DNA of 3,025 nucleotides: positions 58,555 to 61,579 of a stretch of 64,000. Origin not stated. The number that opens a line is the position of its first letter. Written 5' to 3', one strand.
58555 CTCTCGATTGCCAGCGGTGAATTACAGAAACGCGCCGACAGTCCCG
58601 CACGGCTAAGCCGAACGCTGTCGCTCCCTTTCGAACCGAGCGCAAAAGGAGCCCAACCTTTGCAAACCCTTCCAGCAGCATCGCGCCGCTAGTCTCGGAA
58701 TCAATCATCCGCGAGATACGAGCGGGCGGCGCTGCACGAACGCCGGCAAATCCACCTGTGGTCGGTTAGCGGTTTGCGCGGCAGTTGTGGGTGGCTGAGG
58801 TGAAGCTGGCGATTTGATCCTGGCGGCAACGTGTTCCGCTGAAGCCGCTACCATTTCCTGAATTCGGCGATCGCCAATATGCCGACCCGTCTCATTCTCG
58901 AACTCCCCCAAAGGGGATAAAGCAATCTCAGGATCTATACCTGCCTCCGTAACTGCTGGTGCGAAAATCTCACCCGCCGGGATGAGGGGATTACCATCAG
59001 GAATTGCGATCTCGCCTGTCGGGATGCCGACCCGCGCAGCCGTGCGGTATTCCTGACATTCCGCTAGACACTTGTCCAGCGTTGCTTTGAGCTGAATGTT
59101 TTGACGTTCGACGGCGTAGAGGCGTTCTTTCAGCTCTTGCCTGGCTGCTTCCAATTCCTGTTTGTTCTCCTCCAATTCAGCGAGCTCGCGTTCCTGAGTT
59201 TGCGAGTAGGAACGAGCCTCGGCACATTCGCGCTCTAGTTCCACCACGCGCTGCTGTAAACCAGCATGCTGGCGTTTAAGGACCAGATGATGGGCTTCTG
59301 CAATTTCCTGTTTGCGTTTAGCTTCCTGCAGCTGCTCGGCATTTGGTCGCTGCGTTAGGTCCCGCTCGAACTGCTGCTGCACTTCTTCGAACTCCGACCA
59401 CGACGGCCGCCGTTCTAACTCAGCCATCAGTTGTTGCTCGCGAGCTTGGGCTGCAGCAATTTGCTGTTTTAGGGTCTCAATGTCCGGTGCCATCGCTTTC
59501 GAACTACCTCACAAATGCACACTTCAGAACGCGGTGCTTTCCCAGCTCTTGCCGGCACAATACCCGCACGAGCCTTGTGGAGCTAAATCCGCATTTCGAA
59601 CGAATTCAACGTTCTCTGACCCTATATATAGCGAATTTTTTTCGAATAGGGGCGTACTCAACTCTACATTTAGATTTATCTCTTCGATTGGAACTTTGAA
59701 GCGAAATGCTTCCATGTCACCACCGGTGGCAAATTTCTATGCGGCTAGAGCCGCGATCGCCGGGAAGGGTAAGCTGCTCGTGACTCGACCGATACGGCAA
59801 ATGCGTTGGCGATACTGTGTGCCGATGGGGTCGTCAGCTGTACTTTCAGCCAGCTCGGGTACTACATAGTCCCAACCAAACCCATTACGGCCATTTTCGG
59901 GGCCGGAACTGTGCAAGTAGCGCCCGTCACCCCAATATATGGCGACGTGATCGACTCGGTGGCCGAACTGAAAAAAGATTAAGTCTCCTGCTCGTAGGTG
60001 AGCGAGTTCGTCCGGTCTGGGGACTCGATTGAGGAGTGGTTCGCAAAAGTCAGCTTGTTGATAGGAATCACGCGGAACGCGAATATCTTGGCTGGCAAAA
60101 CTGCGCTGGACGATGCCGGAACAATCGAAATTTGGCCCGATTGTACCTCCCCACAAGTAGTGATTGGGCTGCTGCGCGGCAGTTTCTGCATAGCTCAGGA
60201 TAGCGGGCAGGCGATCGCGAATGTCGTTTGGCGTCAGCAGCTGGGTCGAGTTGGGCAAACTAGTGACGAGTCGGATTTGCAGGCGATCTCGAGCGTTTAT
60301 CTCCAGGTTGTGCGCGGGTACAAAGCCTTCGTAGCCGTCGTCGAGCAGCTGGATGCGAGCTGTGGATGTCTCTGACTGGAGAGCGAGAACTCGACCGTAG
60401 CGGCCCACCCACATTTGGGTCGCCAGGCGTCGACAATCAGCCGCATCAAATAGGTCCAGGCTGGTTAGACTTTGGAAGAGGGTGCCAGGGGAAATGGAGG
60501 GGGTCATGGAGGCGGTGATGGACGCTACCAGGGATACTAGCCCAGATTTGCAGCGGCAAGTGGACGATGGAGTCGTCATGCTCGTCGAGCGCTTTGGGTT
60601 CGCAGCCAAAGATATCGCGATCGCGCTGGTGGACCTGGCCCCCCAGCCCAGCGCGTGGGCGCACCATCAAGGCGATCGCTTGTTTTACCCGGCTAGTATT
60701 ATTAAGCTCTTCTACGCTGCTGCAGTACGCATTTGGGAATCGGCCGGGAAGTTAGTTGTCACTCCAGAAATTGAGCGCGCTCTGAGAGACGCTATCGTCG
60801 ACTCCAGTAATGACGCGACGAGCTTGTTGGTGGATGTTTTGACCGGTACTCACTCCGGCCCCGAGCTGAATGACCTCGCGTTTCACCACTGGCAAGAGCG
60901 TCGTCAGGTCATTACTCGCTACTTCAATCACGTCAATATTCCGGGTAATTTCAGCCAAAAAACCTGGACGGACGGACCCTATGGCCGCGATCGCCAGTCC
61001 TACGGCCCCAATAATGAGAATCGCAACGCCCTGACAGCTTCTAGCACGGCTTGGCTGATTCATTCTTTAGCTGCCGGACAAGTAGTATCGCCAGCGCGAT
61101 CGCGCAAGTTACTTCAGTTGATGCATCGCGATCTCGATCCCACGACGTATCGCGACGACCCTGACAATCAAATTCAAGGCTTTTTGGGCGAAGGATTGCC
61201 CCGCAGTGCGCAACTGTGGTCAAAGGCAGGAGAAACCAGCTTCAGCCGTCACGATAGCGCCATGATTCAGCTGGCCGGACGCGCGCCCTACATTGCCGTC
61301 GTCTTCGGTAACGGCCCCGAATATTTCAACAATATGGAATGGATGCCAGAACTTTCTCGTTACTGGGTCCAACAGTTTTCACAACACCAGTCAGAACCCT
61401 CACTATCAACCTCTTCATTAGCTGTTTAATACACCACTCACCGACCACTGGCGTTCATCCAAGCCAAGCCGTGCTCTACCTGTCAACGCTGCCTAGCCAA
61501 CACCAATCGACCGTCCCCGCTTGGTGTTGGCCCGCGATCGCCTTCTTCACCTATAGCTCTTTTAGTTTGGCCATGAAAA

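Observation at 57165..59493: Translationally coupled operon: coiled-coil protein, 76-aa ORF and an orphan C5-cytosine methyltransferase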

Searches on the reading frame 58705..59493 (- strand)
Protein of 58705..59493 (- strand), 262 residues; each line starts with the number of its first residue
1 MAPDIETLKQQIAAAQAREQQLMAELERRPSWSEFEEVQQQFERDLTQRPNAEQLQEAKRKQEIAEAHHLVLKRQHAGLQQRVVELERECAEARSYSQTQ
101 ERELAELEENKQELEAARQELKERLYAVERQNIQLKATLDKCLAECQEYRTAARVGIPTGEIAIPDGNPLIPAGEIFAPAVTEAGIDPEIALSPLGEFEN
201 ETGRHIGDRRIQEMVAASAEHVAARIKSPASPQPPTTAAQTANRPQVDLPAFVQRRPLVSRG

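Call 3: search_protein_families(library=pfam, proteins=[window:58705-59493:-], max_evalue=0.01)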
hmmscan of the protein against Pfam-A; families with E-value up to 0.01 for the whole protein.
window:58705-59493:- (262 aa): 1 family
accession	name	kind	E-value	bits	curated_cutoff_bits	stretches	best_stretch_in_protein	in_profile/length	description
PF08614.16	ATG16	-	0.0085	16.7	33.7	1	8-139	27-160/200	Autophagy protein 16 (ATG16)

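Call 4: search_protein_families(library=ncbifam, proteins=[window:58705-59493:-], max_evalue=0.01)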
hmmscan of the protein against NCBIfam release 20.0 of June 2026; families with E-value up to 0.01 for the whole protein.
window:58705-59493:- (262 aa): 4 families
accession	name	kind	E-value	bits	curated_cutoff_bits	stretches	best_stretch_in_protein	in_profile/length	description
NF033930.1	pneumo_PspA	exception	0.0017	17.1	850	1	5-237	208-438/659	pneumococcal surface protein A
NF033777.1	M_group_A_cterm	equivalog_domain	0.0029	17.3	400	1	36-152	29-140/218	M protein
NF008097.0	PRK10839.1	equivalog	0.0043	16.7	275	1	37-92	151-206/232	16S rRNA pseudouridine(516) synthase RsuA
TIGR02169.1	SMC_prok_A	equivalog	0.0054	14.4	729.4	1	6-147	783-921/1165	chromosome segregation protein SMC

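Call 14: find_homologous_proteins(query=window:58705-59493:-)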
Query window:58705-59493:- (262 aa): 4 proteins with E <= 0.001 among 2352 candidates.
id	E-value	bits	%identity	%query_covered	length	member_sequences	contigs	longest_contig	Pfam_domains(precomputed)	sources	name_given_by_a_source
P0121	1.7e-158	544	100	100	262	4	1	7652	-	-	-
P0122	4.3e-113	395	77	100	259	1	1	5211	-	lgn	-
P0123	2.7e-98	347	67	100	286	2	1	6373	-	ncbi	ncbi:MAG: hypothetical protein AAFX40_06995 [Cyanobacteria bacterium J06639_1]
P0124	2.4e-85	304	73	77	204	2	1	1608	-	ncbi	ncbi:MAG: hypothetical protein AAFY15_08145, partial [Cyanobacteria bacterium J06648_11]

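Call 24: search_protein_representatives(alignment_id=A1)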
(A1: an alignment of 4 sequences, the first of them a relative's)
Query: 4 sequences, 262 profile positions. Proteins with E-value up to 0.001 (for the whole library): 21; up to 1e-10: 13; up to 1e-30: 2. The best 21 are listed.
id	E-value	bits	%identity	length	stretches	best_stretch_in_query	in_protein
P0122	2.7e-147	505.8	-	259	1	1-262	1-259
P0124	3.2e-121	420.3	-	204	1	1-204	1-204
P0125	2.3e-24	102.8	-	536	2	4-258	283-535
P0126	3.1e-14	69.7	-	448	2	46-139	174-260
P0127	3.9e-14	69.3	-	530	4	5-116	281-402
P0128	4.1e-14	69.2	-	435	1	7-253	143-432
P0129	8.4e-13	65.0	-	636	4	4-115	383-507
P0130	1.7e-12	64.0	-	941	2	21-117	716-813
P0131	3.2e-12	63.0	-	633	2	39-117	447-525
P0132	6.8e-12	62.0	-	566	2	4-122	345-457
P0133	1.3e-11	61.1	-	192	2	26-122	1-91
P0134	3.1e-11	59.8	-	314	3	20-134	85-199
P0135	8.8e-11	58.3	-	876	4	19-116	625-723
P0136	4.3e-08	49.5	-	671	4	10-131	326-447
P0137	4.8e-07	46.1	-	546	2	34-116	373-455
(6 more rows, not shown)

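Call 25: search_protein_families(library=pfam, proteins=[P0125, P0128, P0126, P0127, P0129, P0130, P0132, P0134], max_evalue=0.001)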
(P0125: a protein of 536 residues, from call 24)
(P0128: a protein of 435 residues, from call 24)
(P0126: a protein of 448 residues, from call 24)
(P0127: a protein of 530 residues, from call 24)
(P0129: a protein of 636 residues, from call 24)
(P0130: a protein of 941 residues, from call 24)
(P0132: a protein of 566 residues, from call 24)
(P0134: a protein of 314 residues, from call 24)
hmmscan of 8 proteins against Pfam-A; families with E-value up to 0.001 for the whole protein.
P0125 (536 aa): 0 families

P0128 (435 aa): 1 family
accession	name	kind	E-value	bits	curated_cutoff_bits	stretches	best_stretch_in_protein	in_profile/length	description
PF13747.11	DUF4164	-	0.0002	22.1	27.2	1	52-124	11-84/89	Domain of unknown function (DUF4164)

P0126 (448 aa): 1 family
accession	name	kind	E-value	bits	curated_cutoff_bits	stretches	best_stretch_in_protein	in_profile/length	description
PF11559.13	ADIP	-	0.00014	22.4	34.3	0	273-335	57-119/151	Afadin- and alpha -actinin-Binding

P0127 (530 aa): 1 family
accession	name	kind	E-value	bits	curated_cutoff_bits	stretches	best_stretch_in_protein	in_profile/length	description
PF19903.4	DUF6376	-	4.8e-05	24.1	27.3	1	141-248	4-114/116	Family of unknown function (DUF6376)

P0129 (636 aa): 0 families

P0130 (941 aa): 2 families
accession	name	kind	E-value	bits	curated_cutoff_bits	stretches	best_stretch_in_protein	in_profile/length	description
PF10805.13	DUF2730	-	1.5e-07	31.9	24.9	0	436-490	34-88/102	Protein of unknown function (DUF2730)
PF06810.17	Phage_scaffold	-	0.00016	22.1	35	1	608-673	29-90/170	Phage capsid assembly scaffolding protein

P0132 (566 aa): 0 families

P0134 (314 aa): 1 family
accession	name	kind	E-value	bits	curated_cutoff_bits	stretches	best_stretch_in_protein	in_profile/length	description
PF14739.11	DUF4472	-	0.00054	21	26.6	1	122-200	18-96/107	Domain of unknown function (DUF4472)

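Call 27: list_cluster_members(proteins=[P0125, P0127, P0128, P0134, P0129, P0132, P0126, P0130])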
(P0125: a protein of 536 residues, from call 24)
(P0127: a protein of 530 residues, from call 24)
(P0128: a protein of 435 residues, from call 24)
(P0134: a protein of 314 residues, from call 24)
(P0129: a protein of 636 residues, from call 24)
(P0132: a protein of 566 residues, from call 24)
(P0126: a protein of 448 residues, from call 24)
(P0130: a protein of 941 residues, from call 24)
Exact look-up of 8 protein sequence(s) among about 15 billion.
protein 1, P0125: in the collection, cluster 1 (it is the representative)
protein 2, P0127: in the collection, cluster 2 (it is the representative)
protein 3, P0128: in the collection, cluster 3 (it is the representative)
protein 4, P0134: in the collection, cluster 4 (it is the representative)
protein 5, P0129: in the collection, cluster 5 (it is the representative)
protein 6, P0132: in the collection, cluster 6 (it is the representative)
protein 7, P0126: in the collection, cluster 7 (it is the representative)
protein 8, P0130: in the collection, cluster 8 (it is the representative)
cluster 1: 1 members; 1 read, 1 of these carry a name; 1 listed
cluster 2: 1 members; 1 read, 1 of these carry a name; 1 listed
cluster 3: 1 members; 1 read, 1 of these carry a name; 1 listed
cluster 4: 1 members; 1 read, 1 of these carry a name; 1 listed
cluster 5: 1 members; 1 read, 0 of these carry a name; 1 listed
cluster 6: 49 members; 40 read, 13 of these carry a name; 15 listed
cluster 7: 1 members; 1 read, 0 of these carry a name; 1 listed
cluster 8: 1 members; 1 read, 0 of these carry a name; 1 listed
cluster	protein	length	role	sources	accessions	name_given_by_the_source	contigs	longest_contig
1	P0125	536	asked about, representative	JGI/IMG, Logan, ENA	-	chromosome segregation ATPase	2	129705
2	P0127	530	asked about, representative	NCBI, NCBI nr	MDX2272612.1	MAG: hypothetical protein NW237_11800 [Cyanobacteriota bacterium] | hypothetical protein [Cyanobacteriota bacterium]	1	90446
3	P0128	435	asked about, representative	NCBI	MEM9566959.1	MAG: hypothetical protein AAF974_01525 [Cyanobacteria bacterium P01_E01_bin.34]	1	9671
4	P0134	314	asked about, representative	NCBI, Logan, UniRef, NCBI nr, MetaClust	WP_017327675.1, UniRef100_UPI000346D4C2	hypothetical protein [Synechococcus sp. PCC 7336] | hypothetical protein n=1 Tax=Synechococcus sp. PCC 7336 TaxID=195250 RepID=UPI000346D4C2 | 195250.SYN7336_19580 "" ""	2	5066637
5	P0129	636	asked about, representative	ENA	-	-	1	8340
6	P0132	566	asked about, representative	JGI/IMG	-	chromosome segregation ATPase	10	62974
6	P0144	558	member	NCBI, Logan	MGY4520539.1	chromosome segregation ATPase [Thermostichus sp. MS-CIW-30]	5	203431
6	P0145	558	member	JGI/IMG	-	chromosome segregation ATPase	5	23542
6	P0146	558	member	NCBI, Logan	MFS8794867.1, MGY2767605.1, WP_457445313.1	hypothetical protein [Thermostichus sp. MS-CIW-26]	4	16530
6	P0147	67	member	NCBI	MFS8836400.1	hypothetical protein NW809_10020, partial [Synechococcus sp. WC101]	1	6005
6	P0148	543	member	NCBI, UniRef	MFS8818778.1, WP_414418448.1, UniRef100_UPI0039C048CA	hypothetical protein [Synechococcus sp. R55.5] | hypothetical protein n=1 Tax=Synechococcus sp. R55.5 TaxID=2964498 RepID=UPI0039C048CA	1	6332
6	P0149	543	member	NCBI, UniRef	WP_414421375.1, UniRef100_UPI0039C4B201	hypothetical protein [Synechococcus sp. W60.1] | hypothetical protein n=1 Tax=Synechococcus sp. W60.1 TaxID=2964516 RepID=UPI0039C4B201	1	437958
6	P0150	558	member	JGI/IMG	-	chromosome segregation ATPase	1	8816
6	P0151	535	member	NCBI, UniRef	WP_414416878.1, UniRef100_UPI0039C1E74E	hypothetical protein [Synechococcus sp. R55.8] | hypothetical protein n=1 Tax=Synechococcus sp. R55.8 TaxID=2964501 RepID=UPI0039C1E74E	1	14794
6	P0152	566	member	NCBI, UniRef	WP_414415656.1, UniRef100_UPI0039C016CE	hypothetical protein [Synechococcus sp. R6-7] | hypothetical protein n=2 Tax=unclassified Synechococcus TaxID=2626047 RepID=UPI0039C016CE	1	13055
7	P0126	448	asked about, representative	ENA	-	-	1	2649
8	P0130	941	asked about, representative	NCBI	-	-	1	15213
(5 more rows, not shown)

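Call 28: find_encoding_contigs(protein=P0134, flank=6000, max_places=2)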
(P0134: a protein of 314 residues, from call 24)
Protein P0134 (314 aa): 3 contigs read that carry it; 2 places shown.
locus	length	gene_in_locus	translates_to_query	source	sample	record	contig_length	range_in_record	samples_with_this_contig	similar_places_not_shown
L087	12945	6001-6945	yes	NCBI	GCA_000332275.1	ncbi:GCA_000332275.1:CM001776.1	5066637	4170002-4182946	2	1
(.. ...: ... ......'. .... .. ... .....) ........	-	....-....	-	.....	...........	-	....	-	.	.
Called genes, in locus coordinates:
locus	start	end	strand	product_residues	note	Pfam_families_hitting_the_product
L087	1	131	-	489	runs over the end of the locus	PF02511:Thy1, PF14890:Intein_splicing, PF02511:Thy1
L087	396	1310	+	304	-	PF00582:Usp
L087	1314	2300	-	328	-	PF00149:Metallophos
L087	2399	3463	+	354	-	PF02547:Queuosine_synth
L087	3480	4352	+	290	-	PF01925:TauE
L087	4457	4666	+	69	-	-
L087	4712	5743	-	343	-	PF02492:cobW, PF07683:CobW_C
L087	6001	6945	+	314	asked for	-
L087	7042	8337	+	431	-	PF00145:DNA_methylase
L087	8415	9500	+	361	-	PF13415:Beta-prop_FBX42, PF24981:Beta-prop_ATRN-LZTR1 (weak), PF24996:NANM (weak), PF25210:Kelch_FKB95 (faint), PF13418:Beta-prop_TYW4 (faint), PF01344:Kelch_1 (faint), PF24681:Kelch_KLHDC2_KLHL20_DRC7, PF13964:Beta-prop_Calicin, +2 more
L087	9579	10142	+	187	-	PF05685:Uma2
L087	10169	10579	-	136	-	PF02661:Fic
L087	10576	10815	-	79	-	PF04014:MazE_antitoxin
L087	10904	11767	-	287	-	PF02353:CMAS, PF13489:Methyltransf_23, PF01209:Ubie_methyltran, PF08241:Methyltransf_11, PF08242:Methyltransf_12, PF13649:Methyltransf_25, PF13847:Methyltransf_31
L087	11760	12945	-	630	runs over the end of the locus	PF00696:AA_kinase, PF01842:ACT, PF22468:ACT_9, PF13840:ACT_7, PF22468:ACT_9, PF01842:ACT (weak), PF13840:ACT_7, PF22468:ACT_9, +4 more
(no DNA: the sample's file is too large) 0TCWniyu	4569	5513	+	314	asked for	-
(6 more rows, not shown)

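Call 29: find_encoding_contigs(protein=P0125, flank=6000, max_places=2)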
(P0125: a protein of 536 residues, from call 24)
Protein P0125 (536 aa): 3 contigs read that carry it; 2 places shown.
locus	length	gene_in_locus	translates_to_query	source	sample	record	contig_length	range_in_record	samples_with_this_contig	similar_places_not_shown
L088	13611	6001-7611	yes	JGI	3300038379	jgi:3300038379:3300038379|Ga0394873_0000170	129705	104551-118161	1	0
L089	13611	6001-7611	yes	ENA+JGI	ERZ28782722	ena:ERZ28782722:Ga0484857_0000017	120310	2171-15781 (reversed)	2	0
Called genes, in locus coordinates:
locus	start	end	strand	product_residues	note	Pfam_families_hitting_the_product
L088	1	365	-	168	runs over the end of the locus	-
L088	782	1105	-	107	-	PF10674:Ycf54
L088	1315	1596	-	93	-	PF03692:CxxCxxCC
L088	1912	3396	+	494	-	PF01225:Mur_ligase, PF08245:Mur_ligase_M, PF02875:Mur_ligase_C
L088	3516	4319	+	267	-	PF01565:FAD_binding_4, PF02873:MurB_C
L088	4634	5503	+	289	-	PF00557:Peptidase_M24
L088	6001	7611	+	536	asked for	-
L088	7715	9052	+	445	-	PF09445:Methyltransf_15 (weak), PF00145:DNA_methylase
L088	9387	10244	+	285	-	PF01909:NTP_transf_2, PF18765:Polbeta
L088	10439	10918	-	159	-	PF00355:Rieske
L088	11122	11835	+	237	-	PF03364:Polyketide_cyc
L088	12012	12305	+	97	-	PF01909:NTP_transf_2, PF18765:Polbeta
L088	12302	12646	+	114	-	PF01934:HepT-like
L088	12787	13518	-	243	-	PF08281:Sigma70_r4_2 (faint), PF00072:Response_reg, PF00196:GerE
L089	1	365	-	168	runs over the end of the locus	-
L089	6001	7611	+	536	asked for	-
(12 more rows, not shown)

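Call 30: find_encoding_contigs(protein=P0128, flank=6000, max_places=2)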
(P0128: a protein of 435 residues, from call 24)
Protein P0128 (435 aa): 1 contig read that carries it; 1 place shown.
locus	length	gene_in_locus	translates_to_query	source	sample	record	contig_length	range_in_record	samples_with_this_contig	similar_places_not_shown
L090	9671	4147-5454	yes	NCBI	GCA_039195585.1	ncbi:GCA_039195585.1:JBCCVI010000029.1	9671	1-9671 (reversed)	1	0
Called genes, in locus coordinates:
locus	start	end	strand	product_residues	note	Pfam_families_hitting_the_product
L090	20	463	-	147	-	-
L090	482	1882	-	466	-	PF13231:PMT_2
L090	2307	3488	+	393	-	PF00266:Aminotran_5, PF01041:DegT_DnrJ_EryC1 (weak), PF01053:Cys_Met_Meta_PP (weak)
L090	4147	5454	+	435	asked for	-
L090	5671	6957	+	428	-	PF00145:DNA_methylase, PF09445:Methyltransf_15 (weak)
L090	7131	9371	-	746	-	PF00324:AA_permease, PF13520:AA_permease_2, PF03522:SLC12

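Call 31: find_encoding_contigs(protein=P0127, flank=6000, max_places=2)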
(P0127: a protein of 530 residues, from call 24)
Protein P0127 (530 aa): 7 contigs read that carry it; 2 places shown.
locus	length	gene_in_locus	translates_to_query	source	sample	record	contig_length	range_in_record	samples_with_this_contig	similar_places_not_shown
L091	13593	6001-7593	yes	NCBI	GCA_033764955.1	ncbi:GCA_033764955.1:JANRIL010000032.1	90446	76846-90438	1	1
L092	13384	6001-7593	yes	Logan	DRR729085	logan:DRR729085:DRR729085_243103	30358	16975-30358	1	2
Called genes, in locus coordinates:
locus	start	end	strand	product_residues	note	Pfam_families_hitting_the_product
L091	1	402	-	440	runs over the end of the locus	PF03816:LytR_cpsA_psr, PF13399:LytR_C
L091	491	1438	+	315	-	PF00483:NTP_transferase, PF12804:NTP_transf_3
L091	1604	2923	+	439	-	PF00079:Serpin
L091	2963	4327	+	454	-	PF00515:TPR_1 (faint), PF07719:TPR_2 (faint), PF13174:TPR_6 (faint), PF13424:TPR_12 (faint), PF13428:TPR_14 (faint), PF13432:TPR_16 (faint), PF25062:ARM_TT21_N (faint), PF12895:ANAPC3 (faint), +5 more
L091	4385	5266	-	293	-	PF00756:Esterase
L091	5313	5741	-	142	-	-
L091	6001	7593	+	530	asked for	-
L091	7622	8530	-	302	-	PF06347:SH3_4 (faint), PF08239:SH3_3, PF00018:SH3_1 (faint), PF08239:SH3_3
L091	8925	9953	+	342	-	PF01903:CbiX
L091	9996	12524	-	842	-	PF07697:7TMR-HDED, PF07698:7TM-7TMR_HD, PF01966:HD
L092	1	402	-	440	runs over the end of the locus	PF03816:LytR_cpsA_psr, PF13399:LytR_C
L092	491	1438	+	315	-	PF00483:NTP_transferase, PF12804:NTP_transf_3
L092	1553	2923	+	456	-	PF00079:Serpin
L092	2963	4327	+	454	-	PF00515:TPR_1 (faint), PF07719:TPR_2 (faint), PF13174:TPR_6 (faint), PF13424:TPR_12 (faint), PF13428:TPR_14 (faint), PF13432:TPR_16 (faint), PF25062:ARM_TT21_N (faint), PF12895:ANAPC3 (faint), +5 more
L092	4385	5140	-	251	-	PF00756:Esterase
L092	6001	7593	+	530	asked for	-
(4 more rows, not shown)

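Call 33: find_encoding_contigs(protein=P0144, flank=6000, max_places=2)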
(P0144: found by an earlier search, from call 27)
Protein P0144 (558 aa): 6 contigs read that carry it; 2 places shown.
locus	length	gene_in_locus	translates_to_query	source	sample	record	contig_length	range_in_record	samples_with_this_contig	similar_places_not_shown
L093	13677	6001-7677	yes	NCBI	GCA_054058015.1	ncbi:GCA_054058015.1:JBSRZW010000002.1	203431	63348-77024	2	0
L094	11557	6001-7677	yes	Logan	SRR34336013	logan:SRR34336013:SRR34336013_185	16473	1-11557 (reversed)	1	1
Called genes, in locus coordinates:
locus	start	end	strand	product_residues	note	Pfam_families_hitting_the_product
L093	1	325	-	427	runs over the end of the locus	PF00152:tRNA-synt_2 (faint), PF13393:tRNA-synt_His, PF00587:tRNA-synt_2b, PF03129:HGTP_anticodon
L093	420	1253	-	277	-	PF20260:PUA_4, PF04452:Methyltrans_RNA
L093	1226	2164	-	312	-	PF06325:PrmA, PF05175:MTS (weak), PF02475:TRM5-TYW2_MTfase (weak), PF13847:Methyltransf_31, PF08241:Methyltransf_11 (weak), PF13649:Methyltransf_25 (weak)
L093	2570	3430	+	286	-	PF01842:ACT (faint)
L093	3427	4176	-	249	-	PF05996:Fe_bilin_red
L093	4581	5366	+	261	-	PF02548:Pantoate_transf, PF13714:PEP_mutase (faint)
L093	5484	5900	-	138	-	-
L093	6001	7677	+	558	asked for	-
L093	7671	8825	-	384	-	PF13439:Glyco_transf_4, PF20706:GT4-conflict, PF00534:Glycos_transf_1, PF13692:Glyco_trans_1_4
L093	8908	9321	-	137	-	PF03703:bPH_2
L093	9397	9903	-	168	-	-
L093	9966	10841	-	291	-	PF00520:Ion_trans, PF07885:Ion_trans_2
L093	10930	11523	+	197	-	PF02545:Maf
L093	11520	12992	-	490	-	PF02934:GatB_N, PF02637:GatB_Yqey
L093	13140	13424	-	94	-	PF00708:Acylphosphatase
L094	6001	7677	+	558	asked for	-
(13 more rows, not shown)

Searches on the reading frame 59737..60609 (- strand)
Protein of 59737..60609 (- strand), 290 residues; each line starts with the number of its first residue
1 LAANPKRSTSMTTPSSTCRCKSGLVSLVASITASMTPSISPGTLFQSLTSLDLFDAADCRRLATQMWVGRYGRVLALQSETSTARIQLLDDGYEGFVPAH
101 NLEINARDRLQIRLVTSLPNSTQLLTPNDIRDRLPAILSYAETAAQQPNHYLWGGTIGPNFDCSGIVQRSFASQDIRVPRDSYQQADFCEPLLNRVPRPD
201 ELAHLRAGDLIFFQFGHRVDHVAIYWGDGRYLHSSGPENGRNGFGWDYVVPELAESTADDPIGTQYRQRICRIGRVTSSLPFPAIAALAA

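Call 3: search_protein_families(library=pfam, proteins=[window:59737-60609:-], max_evalue=0.01)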
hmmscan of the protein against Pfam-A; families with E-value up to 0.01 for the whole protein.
window:59737-60609:- (290 aa): 2 families
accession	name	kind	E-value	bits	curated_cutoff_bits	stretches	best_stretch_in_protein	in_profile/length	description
PF00877.26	NLPC_P60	-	3.5e-21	75.6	23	1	150-237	3-82/105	NlpC/P60 family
PF18348.7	SH3_16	-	4.5e-09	36.4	25.8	1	53-102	1-49/49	Bacterial dipeptidyl-peptidase Sh3 domain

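Call 4: search_protein_families(library=ncbifam, proteins=[window:59737-60609:-], max_evalue=0.01)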
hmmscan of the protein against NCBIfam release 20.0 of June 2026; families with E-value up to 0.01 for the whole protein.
window:59737-60609:- (290 aa): 7 families
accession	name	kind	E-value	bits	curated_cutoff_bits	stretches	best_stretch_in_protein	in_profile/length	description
NF008096.1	PRK10838.1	equivalog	3.4e-11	43.3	186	1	149-236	81-161/189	bifunctional murein DD-endopeptidase/murein LD-carboxypeptidase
NF038345.1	wall_hydro_RipC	exception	3.6e-11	43.1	425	1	149-235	264-340/362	peptidoglycan hydrolase RipC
NF010495.0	PRK13914.1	equivalog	1.3e-10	40.9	647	1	141-234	371-456/481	invasion associated endopeptidase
NF033742.1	NlpC_p60_RipB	exception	3.4e-07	30.1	335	1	160-236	114-181/206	NlpC/P60 family peptidoglycan endopeptidase RipB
NF033743.1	NlpC_inact_RipD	exception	4.6e-06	26.2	215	1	159-234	91-157/181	NlpC/P60 family peptidoglycan-binding protein RipD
NF033741.1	NlpC_p60_RipA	exception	1e-05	24.8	625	1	156-233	361-429/457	NlpC/P60 family peptidoglycan endopeptidase RipA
NF046048.1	NlpC_P60_DIP1281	equivalog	4e-05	22.7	517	1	161-232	498-560/587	DIP1281 family NlpC/P60 protein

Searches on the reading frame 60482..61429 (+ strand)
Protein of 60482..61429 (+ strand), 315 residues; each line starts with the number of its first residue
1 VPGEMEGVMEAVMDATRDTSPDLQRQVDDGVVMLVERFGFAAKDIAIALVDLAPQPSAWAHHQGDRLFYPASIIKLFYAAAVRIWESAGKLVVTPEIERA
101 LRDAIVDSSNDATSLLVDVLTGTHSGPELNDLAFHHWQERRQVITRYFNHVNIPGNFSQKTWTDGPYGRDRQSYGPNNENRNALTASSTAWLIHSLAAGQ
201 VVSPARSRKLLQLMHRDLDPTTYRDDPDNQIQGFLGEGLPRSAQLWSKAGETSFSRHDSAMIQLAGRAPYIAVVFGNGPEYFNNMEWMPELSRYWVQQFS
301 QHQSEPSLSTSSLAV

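Call 3: search_protein_families(library=pfam, proteins=[window:60482-61429:+], max_evalue=0.01)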
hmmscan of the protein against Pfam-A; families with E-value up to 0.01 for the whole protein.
window:60482-61429:+ (315 aa): 2 families
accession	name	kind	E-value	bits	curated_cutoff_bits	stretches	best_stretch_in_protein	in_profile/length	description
PF13354.11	Beta-lactamase2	-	1.3e-16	61.1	22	1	96-275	74-213/214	Beta-lactamase enzyme family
PF13243.12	SQHop_cyclase_C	-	0.0025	17.4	26.1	1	161-226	220-287/319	Squalene-hopene cyclase C-terminal domain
